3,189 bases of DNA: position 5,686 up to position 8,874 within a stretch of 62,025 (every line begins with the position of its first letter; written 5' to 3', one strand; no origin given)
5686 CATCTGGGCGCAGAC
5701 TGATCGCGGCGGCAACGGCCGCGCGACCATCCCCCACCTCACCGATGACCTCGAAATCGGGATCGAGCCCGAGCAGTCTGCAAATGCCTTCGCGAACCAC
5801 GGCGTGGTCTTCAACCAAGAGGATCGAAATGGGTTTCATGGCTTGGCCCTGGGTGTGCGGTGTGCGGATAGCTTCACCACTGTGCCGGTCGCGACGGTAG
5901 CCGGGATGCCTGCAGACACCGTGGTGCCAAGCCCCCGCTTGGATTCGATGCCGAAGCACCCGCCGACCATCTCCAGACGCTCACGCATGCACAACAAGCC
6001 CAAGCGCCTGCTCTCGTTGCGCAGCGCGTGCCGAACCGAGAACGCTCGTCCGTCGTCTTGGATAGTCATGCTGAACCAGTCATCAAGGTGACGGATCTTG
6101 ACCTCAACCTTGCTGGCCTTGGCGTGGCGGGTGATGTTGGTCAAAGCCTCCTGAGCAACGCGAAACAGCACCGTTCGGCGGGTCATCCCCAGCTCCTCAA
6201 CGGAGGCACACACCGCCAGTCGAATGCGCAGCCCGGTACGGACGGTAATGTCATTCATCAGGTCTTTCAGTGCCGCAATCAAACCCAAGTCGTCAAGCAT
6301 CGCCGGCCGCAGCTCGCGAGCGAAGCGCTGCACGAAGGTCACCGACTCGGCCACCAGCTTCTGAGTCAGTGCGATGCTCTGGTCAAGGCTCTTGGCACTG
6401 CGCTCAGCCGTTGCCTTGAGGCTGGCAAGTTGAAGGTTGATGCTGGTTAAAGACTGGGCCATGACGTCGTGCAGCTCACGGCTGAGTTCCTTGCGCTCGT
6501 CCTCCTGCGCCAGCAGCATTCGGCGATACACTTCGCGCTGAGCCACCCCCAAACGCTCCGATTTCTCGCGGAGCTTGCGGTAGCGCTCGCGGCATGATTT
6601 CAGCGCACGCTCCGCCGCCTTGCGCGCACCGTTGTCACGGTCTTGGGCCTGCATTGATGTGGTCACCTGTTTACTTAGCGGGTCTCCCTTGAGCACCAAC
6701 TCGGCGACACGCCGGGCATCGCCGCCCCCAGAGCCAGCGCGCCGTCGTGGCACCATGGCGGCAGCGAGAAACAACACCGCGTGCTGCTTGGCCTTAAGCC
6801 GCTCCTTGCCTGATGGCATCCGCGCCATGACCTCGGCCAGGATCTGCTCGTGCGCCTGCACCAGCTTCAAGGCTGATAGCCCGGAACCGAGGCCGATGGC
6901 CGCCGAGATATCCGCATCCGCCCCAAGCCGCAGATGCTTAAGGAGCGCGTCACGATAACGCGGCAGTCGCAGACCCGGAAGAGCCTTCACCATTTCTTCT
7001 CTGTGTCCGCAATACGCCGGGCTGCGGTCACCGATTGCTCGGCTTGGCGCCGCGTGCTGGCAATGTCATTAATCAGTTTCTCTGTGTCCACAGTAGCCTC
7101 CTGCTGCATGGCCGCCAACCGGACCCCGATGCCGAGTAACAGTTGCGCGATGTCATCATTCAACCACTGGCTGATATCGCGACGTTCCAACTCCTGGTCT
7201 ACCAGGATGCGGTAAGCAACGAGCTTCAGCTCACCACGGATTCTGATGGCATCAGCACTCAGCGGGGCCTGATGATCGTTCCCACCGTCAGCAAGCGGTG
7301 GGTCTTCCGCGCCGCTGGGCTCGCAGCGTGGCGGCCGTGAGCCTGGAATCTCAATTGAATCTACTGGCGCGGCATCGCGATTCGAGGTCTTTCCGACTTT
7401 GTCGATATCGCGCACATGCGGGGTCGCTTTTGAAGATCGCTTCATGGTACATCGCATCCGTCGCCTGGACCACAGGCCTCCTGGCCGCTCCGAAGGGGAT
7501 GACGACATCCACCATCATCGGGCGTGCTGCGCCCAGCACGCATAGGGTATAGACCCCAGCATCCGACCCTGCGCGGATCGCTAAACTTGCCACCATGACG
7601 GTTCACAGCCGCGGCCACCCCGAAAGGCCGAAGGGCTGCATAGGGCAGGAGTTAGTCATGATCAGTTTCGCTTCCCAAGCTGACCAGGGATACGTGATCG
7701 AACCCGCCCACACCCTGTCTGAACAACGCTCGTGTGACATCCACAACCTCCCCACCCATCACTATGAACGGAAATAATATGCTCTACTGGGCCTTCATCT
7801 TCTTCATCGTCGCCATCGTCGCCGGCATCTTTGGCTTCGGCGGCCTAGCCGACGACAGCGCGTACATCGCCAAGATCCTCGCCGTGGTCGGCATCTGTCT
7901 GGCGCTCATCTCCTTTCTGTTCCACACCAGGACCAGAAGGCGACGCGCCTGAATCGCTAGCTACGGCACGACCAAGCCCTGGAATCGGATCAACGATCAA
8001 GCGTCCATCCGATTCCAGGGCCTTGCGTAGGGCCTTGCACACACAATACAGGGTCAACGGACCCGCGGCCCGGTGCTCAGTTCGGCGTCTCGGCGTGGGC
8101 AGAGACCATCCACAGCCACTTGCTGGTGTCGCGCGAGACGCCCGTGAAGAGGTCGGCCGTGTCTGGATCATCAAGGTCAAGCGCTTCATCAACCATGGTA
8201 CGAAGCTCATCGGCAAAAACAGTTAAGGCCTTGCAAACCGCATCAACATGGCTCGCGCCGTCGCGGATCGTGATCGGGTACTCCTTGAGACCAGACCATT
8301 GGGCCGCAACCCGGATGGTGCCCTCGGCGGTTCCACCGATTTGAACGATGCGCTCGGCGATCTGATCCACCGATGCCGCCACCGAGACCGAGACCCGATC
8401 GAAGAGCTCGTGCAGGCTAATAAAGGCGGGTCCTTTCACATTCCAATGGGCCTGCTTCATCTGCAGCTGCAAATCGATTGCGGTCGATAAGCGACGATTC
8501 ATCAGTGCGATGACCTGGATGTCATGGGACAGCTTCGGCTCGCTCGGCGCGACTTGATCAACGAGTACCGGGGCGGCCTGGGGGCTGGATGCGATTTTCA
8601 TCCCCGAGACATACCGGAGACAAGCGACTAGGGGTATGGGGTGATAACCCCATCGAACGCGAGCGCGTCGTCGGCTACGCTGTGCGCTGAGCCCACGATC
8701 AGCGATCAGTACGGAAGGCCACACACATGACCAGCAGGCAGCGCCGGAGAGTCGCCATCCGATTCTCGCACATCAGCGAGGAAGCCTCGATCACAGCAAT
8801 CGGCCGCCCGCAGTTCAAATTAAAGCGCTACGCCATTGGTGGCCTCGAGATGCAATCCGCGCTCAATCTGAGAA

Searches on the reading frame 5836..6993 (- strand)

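Call 25: search_protein_families(library=pfam, proteins=[window:5836-6993:-], max_evalue=0.001)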
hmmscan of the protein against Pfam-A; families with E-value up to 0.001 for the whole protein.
window:5836-6993:- (385 aa): 3 families
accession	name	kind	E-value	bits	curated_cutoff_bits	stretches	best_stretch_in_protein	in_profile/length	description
PF07730.19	HisKA_3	-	3.7e-14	53.4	24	1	166-231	1-66/68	Histidine kinase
PF02518.31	HATPase_c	-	2.4e-11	44.5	26.4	1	275-365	5-109/111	Histidine kinase-, DNA gyrase B-, and HSP90-like ATPase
PF13581.12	HATPase_c_2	-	1.2e-05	25.8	27.4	1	261-328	17-89/127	Histidine kinase-like ATPase domain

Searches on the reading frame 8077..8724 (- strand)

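Call 7: search_protein_families(library=pfam, proteins=[window:8077-8724:-], max_evalue=0.1)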
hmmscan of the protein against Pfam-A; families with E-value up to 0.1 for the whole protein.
window:8077-8724:- (215 aa): 1 family
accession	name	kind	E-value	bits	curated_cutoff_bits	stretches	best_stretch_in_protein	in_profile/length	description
PF00210.30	Ferritin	-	2.4e-20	73.4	24.5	1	72-212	1-137/142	Ferritin-like domain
